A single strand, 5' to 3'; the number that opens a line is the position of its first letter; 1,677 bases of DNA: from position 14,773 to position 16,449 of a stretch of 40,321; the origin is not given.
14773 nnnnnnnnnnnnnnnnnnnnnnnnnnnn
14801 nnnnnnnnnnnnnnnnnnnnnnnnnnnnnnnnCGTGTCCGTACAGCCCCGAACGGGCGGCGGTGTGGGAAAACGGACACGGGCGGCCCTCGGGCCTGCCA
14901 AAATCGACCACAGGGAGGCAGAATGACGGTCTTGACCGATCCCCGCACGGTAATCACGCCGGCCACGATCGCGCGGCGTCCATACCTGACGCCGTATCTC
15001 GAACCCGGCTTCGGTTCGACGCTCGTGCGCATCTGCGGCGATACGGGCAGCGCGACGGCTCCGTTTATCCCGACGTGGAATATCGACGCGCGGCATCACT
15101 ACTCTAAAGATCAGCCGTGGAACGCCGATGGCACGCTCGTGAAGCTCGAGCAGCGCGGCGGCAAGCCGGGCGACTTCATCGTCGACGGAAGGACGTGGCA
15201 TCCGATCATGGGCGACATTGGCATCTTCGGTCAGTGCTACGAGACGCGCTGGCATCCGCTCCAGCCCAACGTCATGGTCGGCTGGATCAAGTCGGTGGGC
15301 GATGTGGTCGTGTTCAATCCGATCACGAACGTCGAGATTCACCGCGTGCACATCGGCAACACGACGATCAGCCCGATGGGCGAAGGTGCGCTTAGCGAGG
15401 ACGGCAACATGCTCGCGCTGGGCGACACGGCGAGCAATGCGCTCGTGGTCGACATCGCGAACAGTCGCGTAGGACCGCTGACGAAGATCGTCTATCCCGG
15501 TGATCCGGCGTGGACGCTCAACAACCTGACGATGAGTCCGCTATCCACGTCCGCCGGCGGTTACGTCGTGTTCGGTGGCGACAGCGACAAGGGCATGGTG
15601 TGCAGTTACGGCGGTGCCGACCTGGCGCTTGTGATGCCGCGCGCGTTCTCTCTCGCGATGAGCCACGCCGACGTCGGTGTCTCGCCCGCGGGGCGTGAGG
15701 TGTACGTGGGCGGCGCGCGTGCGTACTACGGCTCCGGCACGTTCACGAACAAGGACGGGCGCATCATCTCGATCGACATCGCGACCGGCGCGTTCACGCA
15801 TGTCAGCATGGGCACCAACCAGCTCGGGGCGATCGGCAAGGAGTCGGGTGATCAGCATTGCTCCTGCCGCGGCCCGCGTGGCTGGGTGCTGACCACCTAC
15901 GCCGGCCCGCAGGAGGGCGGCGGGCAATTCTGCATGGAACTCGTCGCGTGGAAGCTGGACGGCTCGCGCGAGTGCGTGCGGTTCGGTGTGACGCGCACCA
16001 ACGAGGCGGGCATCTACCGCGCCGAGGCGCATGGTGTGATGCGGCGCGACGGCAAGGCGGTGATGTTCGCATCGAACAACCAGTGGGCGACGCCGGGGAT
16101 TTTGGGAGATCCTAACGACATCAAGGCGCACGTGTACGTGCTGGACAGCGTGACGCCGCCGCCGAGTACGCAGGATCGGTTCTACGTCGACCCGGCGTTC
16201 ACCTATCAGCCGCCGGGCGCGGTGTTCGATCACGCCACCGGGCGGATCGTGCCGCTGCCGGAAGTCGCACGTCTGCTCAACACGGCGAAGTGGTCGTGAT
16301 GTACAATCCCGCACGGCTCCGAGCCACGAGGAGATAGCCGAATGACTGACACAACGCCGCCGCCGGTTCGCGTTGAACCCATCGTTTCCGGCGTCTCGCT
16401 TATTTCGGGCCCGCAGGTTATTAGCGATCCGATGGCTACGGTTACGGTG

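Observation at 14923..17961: Two paralogous cytoplasmic beta-propeller proteins outside the virion module (possible soluble polysaccharide lyases)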

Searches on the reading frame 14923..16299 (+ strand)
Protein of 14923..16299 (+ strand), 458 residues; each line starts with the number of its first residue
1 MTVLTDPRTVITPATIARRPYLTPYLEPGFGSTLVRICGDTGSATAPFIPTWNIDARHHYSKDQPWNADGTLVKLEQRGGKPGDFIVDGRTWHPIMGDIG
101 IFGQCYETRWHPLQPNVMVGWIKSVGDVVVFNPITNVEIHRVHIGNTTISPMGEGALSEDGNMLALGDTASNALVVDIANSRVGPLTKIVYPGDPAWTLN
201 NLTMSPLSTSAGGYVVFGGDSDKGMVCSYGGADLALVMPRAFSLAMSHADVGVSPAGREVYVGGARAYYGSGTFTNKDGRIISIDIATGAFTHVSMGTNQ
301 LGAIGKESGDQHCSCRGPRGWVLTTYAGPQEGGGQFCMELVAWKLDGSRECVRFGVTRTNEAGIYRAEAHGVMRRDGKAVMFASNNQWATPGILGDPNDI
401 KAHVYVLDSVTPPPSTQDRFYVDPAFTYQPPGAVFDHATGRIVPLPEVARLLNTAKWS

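Call 4: search_protein_families(library=pfam, proteins=[window:14923-16296:+], max_evalue=10)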
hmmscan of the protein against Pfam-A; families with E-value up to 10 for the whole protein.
window:14923-16296:+ (458 aa): 1 family
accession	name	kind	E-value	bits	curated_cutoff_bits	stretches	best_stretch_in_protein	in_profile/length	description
PF23383.1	Beta-prop_IFT140_1st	-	0.0092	15.2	27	1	107-171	65-124/406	IFT140 first beta-propeller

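Call 5: search_protein_families(library=phrogs, proteins=[window:14923-16296:+], max_evalue=1)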
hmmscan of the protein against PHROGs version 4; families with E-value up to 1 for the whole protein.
window:14923-16296:+ (458 aa): 0 families

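Call 6: search_solved_structures(query=window:14923-16296:+, max_evalue=10, show_alignments=2)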
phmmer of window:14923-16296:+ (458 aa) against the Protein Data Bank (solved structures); distinct sequences matched with E-value up to 10: 1.
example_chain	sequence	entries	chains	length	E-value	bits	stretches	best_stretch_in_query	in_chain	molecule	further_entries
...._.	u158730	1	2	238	0.4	12.5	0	248-281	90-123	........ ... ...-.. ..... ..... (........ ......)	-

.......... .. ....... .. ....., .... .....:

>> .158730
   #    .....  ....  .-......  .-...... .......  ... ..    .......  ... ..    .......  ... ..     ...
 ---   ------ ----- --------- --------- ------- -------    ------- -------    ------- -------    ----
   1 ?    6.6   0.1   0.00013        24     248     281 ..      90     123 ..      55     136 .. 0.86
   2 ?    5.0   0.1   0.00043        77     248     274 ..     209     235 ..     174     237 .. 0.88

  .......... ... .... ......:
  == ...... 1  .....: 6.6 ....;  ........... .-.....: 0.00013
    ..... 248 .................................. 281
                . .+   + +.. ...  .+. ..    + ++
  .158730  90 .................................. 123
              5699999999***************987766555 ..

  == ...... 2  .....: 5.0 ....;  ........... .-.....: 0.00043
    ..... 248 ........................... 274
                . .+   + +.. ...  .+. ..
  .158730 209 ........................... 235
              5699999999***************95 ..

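Call 8: find_homologous_proteins(query=window:14923-16296:+, max_evalue=0.001)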
Query window:14923-16296:+ (458 aa): 20 proteins with E <= 0.001 among 8000 candidates.
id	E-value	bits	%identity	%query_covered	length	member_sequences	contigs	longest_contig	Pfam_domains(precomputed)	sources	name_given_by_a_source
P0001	0.0e+0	1076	100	100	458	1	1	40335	-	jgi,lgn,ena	-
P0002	4.7e-122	426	50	98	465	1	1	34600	-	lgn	-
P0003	1.4e-118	415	48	97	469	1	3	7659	-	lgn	-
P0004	2.3e-117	411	53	79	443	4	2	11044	-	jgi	jgi:hypothetical protein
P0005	8.4e-114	399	51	84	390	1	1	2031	-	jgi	jgi:hypothetical protein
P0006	1.7e-59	220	36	86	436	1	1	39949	-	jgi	jgi:hypothetical protein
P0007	2.3e-59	220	37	88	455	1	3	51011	-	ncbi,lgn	-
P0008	5.3e-54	202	35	82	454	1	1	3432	-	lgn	-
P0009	2.2e-50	190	33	98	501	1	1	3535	-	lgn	-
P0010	8.2e-36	142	33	81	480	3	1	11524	-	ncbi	-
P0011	9.8e-34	135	32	81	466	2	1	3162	-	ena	-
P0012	1.0e-31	128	31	89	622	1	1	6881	-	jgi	jgi:hypothetical protein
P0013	1.9e-30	124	31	89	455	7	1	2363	-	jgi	-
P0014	4.8e-30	123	30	88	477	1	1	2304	-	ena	-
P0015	8.6e-30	122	32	84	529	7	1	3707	-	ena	-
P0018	4.2e-26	110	30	82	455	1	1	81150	-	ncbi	-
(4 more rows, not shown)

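Call 16: find_encoding_contigs(protein=P0002, flank=10000, max_places=2)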
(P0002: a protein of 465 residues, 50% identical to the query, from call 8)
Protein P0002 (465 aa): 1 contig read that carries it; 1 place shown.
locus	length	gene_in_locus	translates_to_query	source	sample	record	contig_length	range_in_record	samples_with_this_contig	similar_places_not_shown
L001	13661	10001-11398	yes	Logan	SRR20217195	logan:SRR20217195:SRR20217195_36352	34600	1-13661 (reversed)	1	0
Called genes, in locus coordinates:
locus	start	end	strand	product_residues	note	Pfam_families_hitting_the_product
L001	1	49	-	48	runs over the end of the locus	-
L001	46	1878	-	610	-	PF16510:P22_portal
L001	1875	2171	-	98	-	-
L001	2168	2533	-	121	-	-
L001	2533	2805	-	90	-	-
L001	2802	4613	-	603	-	-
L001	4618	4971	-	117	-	-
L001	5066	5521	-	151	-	-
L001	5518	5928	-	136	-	-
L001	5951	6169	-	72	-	-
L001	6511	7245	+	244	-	-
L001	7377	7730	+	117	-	-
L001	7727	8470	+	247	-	-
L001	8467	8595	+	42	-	-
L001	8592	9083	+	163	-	-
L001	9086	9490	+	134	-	-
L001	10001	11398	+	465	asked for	-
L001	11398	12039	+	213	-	PF05345:He_PIG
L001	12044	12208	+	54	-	-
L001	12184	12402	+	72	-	-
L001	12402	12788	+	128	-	-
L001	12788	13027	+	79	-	-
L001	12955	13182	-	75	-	-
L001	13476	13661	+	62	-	?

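Call 17: find_encoding_contigs(protein=P0007, flank=10000, max_places=2)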
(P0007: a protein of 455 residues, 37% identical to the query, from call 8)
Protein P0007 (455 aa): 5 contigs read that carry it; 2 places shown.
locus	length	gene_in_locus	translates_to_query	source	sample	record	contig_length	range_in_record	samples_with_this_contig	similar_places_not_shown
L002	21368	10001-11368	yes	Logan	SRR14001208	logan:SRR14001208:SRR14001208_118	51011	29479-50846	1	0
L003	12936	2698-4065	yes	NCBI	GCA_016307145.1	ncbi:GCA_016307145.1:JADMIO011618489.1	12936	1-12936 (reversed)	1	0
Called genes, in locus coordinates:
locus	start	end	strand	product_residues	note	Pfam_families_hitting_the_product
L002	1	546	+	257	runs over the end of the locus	PF04404:ERF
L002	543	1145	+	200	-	PF00929:RNase_T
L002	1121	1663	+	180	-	PF05565:Sipho_Gp157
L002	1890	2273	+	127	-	-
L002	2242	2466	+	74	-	PF01726:LexA_DNA_bind, PF12802:MarR_2 (weak)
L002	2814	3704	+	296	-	-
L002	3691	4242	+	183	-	-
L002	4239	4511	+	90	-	-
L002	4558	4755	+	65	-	-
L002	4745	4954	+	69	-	-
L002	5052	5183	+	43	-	-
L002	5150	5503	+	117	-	-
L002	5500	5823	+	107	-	-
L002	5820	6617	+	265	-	PF10127:RlaP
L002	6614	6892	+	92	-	-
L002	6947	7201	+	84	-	-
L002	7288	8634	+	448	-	PF00149:Metallophos, PF14008:Metallophos_C (faint)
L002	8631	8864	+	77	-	-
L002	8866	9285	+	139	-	-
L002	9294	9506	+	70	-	-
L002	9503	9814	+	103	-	-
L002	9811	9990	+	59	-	PF07411:DUF1508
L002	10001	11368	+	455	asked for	-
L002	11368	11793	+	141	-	PF18998:Flg_new_2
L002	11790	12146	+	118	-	-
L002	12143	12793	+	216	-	-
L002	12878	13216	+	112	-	-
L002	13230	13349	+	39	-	-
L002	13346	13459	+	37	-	-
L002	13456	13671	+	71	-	-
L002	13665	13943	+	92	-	-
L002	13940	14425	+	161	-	-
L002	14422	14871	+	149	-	-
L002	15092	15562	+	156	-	-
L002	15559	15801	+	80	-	-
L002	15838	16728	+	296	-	-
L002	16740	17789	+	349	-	PF00709:Adenylsucc_synt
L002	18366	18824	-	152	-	-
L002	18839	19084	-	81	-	-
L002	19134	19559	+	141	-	-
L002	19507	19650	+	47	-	-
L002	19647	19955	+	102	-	-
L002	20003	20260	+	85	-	-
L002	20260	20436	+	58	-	-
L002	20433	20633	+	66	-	-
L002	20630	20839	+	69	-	-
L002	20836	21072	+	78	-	-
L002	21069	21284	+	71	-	-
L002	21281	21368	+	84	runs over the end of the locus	?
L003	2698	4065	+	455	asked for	-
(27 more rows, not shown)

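Call 18: find_encoding_contigs(protein=P0018, flank=10000, max_places=2)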
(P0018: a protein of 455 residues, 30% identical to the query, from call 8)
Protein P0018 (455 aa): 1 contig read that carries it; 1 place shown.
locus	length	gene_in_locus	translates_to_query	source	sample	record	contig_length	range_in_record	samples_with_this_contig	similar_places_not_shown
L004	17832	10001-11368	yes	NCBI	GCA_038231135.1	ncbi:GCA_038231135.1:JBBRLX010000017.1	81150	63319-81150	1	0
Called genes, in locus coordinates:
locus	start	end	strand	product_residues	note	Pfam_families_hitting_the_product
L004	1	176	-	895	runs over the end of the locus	PF00672:HAMP, PF01590:GAF (weak), PF13185:GAF_2 (faint), PF00512:HisKA (weak), PF02518:HATPase_c, PF00072:Response_reg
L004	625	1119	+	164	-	PF01478:Peptidase_A24 (weak)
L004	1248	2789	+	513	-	PF12390:Se-cys_synth_N, PF03841:SelA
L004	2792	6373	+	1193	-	PF02463:SMC_N, PF13175:AAA_15, PF13476:AAA_23, PF24161:CCDC39 (faint), PF06470:SMC_hinge, PF13304:AAA_21 (weak)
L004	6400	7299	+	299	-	PF02881:SRP54_N (weak), PF13604:AAA_30 (faint), PF00448:SRP54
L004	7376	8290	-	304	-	-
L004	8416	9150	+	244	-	PF20582:UPF0758_N, PF04002:RadC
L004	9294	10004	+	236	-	-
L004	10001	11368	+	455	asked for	-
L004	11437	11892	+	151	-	PF22769:DCD, PF00692:dUTPase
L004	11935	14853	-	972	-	PF00801:PKD (weak), PF18911:PKD_4, PF00801:PKD, PF18911:PKD_4, PF13860:FlgD_ig (weak)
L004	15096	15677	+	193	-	PF06736:TMEM175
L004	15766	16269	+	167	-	PF00588:SpoU_methylase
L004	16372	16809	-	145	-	PF08332:CaMKII_AD (weak), PF13474:SnoaL_3 (weak), PF14534:DUF4440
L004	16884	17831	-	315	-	?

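Call 19: predict_structure(alignment_id=A1)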
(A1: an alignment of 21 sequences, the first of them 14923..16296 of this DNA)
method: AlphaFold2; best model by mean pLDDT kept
length: 458 residues; sequences in the alignment: 21
mean_pLDDT: 87.4   pTM: 0.85
mean pLDDT of the five models: 87.4, 87.3, 86.9, 86.2, 85.3
residues with pLDDT >= 90: 298; 70-90: 103; 50-70: 44; < 50: 13
segments of 3 or more residues with pLDDT < 50: 411-417, 455-458
pLDDT, mean of each block of 10 residues (from residue 1): 81 84 92 94 81 90 84 94 93 92 95 96 97 97 95 91 96 97 96 88 96 94 92 89 91 95 86 83 94 93 82 93 89 85 94 93 88 94 84 75 86 49 68 67 71 50
secondary structure, 60 per line:
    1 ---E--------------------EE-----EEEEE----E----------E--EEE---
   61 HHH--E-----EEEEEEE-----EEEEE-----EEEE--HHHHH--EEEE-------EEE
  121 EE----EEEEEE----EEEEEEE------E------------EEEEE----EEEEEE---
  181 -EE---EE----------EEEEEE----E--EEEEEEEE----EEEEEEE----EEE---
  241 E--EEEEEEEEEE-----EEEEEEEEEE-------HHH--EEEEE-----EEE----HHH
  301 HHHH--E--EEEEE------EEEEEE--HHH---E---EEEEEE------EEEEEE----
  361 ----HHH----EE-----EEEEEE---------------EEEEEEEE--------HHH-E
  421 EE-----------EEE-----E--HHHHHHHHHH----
elements in order: E32-36 E55-57 E72-78 E84-88 E94-97 H100-104 E107-110 E118-122 E127-132 E137-143 E163-167 E172-177 E199-204 E212-219 E224-230 E235-237 E244-253 E259-268 E281-285 E291-293 H298-304 E310-314 E321-326 E339-344 E351-356 E379-384 E400-407 E420-422 E434-436 H445-454

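Call 23: fold_search(model_id=the predicted structure, library=pdb)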
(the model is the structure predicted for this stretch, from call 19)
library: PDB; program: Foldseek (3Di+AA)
matches with E <= 10: 1936; with E <= 0.001: 1487
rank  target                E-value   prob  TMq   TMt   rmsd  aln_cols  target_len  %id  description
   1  3pe7                  6.5e-10  1.00  0.54  0.64   7.2       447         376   12  Oligogalacturonate lyase in complex with manganese (released 2010-11-03)
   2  4o9d_A                2.2e-09  1.00  0.40  0.45   8.9       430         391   11  Structure of Dos1 propeller (released 2014-01-22)
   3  8gfv_B                3.6e-09  1.00  0.42  0.56   6.4       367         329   14  CryoEM structure of beta-2-adrenergic receptor in complex with GTP-bound Gs heterotrimer (transition intermediate #1 o (released 2024-03-06)
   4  8unw_B                4.0e-09  1.00  0.41  0.54   6.7       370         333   13  CryoEM structure of beta-2-adrenergic receptor in complex with GTP-bound Gs heterotrimer (Class L) (released 2024-03-06)
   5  7f1r_B                5.0e-09  1.00  0.41  0.55   6.2       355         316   13  Cryo-EM structure of the chemokine receptor CCR5 in complex with RANTES and Gi (released 2021-07-14)
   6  8unz_B                6.9e-09  1.00  0.42  0.54   9.0       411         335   13  CryoEM structure of beta-2-adrenergic receptor in complex with GTP-bound Gs heterotrimer (Class O) (released 2024-03-06)
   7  8wc3_B                9.1e-09  1.00  0.43  0.56   5.8       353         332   12  Cryo-EM structure of the SEP363856-bound mTAAR1-Gs complex (released 2023-12-27)
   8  3frx_C                1.1e-08  1.00  0.41  0.57   8.4       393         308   12  Crystal Structure of the Yeast Orthologue of RACK1, Asc1. (released 2009-02-17)
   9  4o9d_B                1.3e-08  1.00  0.38  0.43   9.3       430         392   11  Structure of Dos1 propeller (released 2014-01-22)
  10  8uo4_B                1.3e-08  1.00  0.40  0.52   6.4       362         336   13  CryoEM structure of beta-2-adrenergic receptor in complex with GTP-bound Gs heterotrimer (Class T) (released 2024-03-06)
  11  8hti_B                1.6e-08  1.00  0.40  0.53   6.3       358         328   12  Human Consensus Olfactory Receptor OR52c in Complex with Octanoic Acid (OCA) and G Protein (released 2023-12-20)
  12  8gg8_B                1.6e-08  1.00  0.41  0.54   6.6       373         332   12  CryoEM structure of beta-2-adrenergic receptor in complex with GTP-bound Gs heterotrimer (transition intermediate #14  (released 2024-03-06)
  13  9m8k_B                1.9e-08  1.00  0.40  0.51   6.9       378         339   11  cryo-EM structure of human TAS2R4 with oligopeptide (released 2026-03-18)
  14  3frx_B                2.3e-08  1.00  0.42  0.57   8.3       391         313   12  Crystal Structure of the Yeast Orthologue of RACK1, Asc1. (released 2009-02-17)
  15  8gea_B                2.4e-08  1.00  0.40  0.53   7.1       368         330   12  CryoEM structure of beta-2-adrenergic receptor in complex with nucleotide-free Gs heterotrimer (#11 of 20) (released 2024-03-06)
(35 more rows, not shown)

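Call 24: fold_search(model_id=the predicted structure, library=viral)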
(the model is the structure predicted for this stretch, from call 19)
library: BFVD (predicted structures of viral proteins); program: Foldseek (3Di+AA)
matches with E <= 10: 834; with E <= 0.001: 167
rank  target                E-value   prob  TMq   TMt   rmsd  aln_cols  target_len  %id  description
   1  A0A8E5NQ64            1.8e-16  1.00  0.66  0.28   4.9       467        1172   17  (no name in the UniProt tables at hand)
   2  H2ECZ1                4.2e-09  1.00  0.37  0.38   5.8       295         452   10  Putative BTB_POZ domain and WD-repeat protein [Moumouvirus sp. 'Monve']
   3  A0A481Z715            8.4e-09  1.00  0.33  0.31   9.8       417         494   10  Uncharacterized protein [Pithovirus LCPAC104]
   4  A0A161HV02            1.2e-08  1.00  0.39  0.37   6.1       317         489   11  Putative BTB/POZ domain-containing protein [Powai lake megavirus]
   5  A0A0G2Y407            4.2e-08  1.00  0.39  0.37   6.5       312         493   10  WD40 family protein [Acanthamoeba polyphaga mimivirus Kroon]
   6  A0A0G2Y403            1.2e-07  1.00  0.35  0.32   8.1       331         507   10  WD40 family protein [Acanthamoeba polyphaga mimivirus Kroon]
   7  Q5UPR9                1.8e-07  1.00  0.39  0.37   8.8       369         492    9  Putative BTB/POZ domain and WD-repeat protein R786 [Acanthamoeba polyphaga mimivirus]
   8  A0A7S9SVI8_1          1.8e-07  1.00  0.39  0.21  10.9       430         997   10  (no name in the UniProt tables at hand)
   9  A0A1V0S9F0            1.9e-07  1.00  0.46  0.53   7.7       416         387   10  Uncharacterized protein [Catovirus CTV1]
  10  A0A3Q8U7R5            3.5e-07  1.00  0.38  0.35   8.8       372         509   10  Putative BTB/POZ domain-containing protein [Megavirus baoshan]
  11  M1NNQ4                3.5e-07  1.00  0.27  0.26  11.6       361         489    8  BTB domain-containing protein [Moumouvirus goulette]
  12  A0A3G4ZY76            4.3e-07  1.00  0.38  0.44   8.0       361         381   11  Uncharacterized protein [Faunusvirus sp.]
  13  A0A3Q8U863            4.3e-07  1.00  0.41  0.39  14.1       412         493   10  BTB/POZ domain-containing protein [Megavirus baoshan]
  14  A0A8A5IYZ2            5.1e-07  1.00  0.40  0.38   5.3       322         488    9  (no name in the UniProt tables at hand)
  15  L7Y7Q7                7.4e-07  1.00  0.36  0.42   9.6       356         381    8  Putative BTB/POZ domain and WD-repeat protein [Megavirus lba]
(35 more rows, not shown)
